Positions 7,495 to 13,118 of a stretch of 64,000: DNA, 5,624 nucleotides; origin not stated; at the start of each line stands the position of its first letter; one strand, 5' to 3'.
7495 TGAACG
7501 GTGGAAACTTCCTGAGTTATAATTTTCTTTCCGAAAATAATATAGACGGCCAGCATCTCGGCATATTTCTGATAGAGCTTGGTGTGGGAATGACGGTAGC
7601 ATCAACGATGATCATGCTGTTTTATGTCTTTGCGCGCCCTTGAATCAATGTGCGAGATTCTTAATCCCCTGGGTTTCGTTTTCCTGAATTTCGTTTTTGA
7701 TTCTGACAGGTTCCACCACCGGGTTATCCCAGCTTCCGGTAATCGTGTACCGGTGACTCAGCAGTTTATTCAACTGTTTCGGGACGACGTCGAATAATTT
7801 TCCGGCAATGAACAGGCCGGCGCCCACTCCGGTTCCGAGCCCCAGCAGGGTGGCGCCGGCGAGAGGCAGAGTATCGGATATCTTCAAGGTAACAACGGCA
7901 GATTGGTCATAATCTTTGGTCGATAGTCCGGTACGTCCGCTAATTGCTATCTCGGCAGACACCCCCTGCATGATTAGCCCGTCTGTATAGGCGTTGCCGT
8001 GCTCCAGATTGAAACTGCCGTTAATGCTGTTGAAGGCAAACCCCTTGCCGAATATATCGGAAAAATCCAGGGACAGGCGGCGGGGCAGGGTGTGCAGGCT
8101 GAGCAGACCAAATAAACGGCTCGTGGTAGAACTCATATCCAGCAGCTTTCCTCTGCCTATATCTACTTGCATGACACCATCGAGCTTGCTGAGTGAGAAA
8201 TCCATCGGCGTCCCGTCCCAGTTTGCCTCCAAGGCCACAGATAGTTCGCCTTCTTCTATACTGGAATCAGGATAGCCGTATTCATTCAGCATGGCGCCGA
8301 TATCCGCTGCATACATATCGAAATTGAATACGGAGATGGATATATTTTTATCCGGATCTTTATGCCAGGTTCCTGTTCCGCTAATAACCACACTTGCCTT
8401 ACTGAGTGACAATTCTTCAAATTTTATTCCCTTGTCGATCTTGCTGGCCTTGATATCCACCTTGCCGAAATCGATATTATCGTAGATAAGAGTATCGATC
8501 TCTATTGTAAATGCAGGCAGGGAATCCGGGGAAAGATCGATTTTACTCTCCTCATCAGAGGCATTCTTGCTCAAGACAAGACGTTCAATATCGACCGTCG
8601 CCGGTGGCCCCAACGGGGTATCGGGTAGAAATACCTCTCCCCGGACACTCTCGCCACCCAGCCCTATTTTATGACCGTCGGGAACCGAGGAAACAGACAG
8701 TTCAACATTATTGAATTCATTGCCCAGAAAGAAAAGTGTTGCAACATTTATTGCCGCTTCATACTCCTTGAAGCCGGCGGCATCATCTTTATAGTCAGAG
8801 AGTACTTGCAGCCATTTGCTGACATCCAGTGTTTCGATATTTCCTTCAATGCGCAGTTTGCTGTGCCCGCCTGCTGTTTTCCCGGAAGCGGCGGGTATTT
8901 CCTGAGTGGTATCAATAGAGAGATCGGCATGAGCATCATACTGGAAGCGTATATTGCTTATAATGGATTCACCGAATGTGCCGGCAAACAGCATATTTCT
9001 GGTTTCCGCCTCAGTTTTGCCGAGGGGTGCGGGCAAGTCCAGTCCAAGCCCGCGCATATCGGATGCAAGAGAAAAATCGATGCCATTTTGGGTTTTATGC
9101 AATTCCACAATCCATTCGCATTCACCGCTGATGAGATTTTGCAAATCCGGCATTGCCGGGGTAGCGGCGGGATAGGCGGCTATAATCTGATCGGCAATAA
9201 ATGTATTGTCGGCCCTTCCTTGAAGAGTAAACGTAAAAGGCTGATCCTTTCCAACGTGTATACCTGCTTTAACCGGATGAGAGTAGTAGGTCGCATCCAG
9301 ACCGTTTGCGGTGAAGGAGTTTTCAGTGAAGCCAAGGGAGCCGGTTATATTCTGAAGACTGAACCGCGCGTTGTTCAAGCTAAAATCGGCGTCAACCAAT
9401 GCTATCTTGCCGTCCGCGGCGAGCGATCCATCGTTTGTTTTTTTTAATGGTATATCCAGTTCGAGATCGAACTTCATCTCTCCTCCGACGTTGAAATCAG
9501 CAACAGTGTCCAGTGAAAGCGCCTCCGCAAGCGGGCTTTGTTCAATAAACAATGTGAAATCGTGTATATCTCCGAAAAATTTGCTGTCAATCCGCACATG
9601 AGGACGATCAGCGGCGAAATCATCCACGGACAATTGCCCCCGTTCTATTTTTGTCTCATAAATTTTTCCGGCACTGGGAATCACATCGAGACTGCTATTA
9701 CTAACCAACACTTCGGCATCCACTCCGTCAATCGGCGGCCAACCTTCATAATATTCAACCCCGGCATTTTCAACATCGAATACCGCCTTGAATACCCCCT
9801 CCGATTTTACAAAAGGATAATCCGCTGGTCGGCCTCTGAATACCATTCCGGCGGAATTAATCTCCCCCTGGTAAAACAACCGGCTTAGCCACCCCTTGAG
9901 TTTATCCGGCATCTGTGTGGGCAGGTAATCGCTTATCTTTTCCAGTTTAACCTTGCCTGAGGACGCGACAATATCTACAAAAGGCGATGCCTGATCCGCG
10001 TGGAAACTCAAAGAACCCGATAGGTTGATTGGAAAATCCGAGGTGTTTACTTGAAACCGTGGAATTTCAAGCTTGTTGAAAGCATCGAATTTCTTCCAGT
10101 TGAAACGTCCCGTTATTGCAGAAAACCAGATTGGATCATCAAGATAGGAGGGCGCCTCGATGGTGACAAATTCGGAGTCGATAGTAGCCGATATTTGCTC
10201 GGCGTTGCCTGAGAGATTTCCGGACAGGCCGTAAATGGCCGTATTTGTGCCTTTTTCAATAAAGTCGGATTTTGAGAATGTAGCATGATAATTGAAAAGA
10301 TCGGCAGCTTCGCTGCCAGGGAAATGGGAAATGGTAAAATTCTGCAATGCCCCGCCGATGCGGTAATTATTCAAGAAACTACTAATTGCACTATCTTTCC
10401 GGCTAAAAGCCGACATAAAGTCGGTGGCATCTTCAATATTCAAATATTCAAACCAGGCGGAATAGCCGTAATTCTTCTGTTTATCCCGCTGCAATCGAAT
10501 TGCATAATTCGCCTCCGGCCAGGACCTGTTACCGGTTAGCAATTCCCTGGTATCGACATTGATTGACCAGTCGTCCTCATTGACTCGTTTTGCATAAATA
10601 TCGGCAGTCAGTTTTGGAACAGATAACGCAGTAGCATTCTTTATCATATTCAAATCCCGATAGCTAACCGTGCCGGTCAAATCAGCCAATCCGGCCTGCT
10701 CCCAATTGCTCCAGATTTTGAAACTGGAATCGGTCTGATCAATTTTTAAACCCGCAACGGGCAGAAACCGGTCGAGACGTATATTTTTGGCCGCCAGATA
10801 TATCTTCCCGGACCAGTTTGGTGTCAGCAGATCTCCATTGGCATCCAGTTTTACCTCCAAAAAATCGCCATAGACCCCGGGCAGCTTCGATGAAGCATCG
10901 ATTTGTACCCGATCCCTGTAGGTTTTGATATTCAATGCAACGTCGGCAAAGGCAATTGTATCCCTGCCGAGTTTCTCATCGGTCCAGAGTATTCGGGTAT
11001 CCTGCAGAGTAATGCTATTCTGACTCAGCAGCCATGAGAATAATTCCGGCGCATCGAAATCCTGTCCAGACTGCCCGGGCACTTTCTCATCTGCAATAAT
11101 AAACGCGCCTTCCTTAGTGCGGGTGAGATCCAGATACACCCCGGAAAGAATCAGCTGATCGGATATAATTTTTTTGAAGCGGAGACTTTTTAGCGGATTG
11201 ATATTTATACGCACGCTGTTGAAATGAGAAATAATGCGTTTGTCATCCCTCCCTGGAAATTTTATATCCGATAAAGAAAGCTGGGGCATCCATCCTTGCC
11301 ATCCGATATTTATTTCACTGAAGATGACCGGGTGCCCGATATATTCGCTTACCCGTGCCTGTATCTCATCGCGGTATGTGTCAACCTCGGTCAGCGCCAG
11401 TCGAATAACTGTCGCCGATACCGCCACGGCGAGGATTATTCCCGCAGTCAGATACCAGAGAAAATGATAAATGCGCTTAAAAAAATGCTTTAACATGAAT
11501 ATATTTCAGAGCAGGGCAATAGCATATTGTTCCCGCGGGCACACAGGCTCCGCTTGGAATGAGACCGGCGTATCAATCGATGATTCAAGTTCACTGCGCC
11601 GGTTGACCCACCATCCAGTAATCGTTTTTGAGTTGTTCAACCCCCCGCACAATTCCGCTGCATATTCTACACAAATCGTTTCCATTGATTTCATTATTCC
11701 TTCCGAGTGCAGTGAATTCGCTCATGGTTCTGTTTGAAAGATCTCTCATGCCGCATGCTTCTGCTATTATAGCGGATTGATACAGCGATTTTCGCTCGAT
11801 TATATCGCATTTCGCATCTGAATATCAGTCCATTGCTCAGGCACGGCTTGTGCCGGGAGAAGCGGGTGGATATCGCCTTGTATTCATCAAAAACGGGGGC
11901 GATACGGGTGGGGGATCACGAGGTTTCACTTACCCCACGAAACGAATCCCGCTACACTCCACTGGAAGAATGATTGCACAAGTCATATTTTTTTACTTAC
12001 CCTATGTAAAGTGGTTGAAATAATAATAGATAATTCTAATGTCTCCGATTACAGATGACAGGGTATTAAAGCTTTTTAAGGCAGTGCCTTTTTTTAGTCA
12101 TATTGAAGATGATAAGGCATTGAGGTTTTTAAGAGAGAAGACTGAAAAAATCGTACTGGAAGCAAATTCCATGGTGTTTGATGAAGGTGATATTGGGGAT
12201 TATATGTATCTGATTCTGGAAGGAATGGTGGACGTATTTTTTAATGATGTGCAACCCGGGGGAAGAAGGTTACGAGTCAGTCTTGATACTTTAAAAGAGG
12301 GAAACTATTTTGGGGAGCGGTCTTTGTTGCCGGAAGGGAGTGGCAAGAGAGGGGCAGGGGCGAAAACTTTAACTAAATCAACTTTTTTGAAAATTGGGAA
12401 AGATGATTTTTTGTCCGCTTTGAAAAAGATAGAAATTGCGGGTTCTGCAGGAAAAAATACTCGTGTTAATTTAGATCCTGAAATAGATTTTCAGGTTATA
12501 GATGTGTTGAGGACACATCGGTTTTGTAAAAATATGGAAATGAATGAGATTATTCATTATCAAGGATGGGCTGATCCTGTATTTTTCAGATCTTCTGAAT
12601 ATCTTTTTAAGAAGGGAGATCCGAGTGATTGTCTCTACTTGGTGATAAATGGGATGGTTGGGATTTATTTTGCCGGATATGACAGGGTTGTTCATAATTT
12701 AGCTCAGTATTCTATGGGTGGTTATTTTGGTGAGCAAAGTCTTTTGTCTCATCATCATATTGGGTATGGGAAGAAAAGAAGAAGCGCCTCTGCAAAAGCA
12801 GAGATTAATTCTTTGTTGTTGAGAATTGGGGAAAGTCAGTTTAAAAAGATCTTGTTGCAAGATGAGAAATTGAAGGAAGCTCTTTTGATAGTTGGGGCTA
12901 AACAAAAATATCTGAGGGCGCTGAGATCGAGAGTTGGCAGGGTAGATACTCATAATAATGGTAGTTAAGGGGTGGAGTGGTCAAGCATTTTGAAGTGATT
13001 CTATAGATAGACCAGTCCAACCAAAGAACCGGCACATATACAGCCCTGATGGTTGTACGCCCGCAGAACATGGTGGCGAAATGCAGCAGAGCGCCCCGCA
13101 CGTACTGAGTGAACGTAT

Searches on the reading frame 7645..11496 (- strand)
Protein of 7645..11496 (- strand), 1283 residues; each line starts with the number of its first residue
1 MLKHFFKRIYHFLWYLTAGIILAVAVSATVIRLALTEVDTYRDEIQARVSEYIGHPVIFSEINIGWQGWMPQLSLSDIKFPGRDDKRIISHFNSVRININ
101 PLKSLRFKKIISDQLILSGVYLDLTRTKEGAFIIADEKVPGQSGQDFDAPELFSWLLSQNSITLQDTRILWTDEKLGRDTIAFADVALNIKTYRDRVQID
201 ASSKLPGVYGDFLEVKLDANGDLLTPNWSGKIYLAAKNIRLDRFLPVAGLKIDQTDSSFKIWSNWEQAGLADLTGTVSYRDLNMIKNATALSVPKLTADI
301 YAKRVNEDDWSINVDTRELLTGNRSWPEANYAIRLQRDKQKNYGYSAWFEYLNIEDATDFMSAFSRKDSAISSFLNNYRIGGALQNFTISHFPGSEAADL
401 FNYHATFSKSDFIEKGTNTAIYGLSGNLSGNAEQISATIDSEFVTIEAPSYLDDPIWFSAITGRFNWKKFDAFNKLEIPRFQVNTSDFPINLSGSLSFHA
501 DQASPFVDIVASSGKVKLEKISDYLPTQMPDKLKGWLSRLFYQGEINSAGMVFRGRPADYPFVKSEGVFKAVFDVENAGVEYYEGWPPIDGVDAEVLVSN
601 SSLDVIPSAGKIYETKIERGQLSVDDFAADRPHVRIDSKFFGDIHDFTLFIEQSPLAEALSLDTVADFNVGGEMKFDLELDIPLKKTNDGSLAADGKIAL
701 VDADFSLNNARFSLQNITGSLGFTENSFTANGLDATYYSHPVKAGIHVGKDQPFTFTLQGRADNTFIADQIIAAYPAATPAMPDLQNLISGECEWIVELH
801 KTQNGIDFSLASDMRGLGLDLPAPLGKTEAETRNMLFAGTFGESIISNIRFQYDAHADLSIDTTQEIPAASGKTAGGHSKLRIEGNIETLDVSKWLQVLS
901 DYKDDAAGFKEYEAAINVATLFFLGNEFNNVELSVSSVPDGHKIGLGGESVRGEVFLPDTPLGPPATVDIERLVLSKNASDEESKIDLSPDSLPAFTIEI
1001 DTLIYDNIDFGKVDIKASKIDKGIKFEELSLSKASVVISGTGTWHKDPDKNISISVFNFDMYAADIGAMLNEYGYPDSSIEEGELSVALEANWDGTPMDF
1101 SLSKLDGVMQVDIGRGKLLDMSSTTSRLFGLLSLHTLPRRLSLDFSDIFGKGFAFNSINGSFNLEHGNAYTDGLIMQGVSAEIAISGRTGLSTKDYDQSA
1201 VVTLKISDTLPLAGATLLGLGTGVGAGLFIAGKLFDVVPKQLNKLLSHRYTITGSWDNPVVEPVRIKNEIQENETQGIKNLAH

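Call 6: search_protein_families(library=pfam, proteins=[window:7645-11496:-])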
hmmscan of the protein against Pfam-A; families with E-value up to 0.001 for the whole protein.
window:7645-11496:- (1283 aa): 2 families
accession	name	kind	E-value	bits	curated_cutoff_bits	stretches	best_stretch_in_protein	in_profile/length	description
PF13116.12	YhdP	-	2.6e-225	751.5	46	1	6-1261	4-1224/1224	YhdP protein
PF05170.20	AsmA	-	1.4e-08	34.5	29.8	1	13-192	8-189/607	AsmA family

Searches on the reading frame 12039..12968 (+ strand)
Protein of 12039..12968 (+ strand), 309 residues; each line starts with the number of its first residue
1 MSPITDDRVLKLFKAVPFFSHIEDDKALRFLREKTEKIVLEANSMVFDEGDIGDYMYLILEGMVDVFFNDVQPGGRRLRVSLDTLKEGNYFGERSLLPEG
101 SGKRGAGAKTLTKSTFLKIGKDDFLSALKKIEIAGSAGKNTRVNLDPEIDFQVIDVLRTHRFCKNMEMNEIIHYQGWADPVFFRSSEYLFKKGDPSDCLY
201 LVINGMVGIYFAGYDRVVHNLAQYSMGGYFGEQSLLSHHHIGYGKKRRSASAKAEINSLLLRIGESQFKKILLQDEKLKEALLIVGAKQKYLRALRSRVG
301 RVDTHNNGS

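Call 6: search_protein_families(library=pfam, proteins=[window:12039-12968:+])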
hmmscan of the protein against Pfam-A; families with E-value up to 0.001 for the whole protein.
window:12039-12968:+ (309 aa): 2 families
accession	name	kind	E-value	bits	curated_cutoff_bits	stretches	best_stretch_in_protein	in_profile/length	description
PF00027.35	cNMP_binding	-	1.7e-32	111.7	27.5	2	39-129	3-87/89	Cyclic nucleotide-binding domain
PF25562.1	CNBH_CNNM2_C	-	4.4e-05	23.6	27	0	185-249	62-122/172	Metal transporter CNNM2-like, C-terminal CNBH domain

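Call 9: search_protein_families(library=ncbifam, proteins=[window:12039-12968:+], max_evalue=0.01)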
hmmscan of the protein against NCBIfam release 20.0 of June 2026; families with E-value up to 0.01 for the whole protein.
window:12039-12968:+ (309 aa): 8 families
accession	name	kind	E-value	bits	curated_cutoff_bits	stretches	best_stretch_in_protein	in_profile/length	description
NF041163.2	encap_f2b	equivalog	3.4e-13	49.5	400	2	14-132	74-187/450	family 2B encapsulin nanocompartment shell protein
NF008732.0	PRK11753.1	equivalog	8.2e-12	45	266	2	185-282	30-121/214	cAMP-activated global transcriptional regulator CRP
TIGR03896.1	cyc_nuc_ocin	subfamily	1.1e-10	41.4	161.05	2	31-129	4-100/317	bacteriocin-type transport-associated protein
NF052518.1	TransRegLdrP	equivalog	5.1e-06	26.7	300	0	44-97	8-57/195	transcriptional regulator LdrP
NF006901.0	PRK09392.1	equivalog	2.2e-05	23.9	211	0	13-124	9-112/236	transcriptional activator FtrB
NF010499.0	PRK13918.1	equivalog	0.00016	21.2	274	0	178-240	12-73/205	CRP/FNR family transcriptional regulator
NF007707.0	PRK10402.1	subfamily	0.00079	19.1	180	0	182-288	35-135/226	transcriptional regulator YeiL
NF050806.1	TransRegFixKCaul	equivalog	0.0037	16.5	300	0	182-209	27-54/215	transcriptional regulator FixK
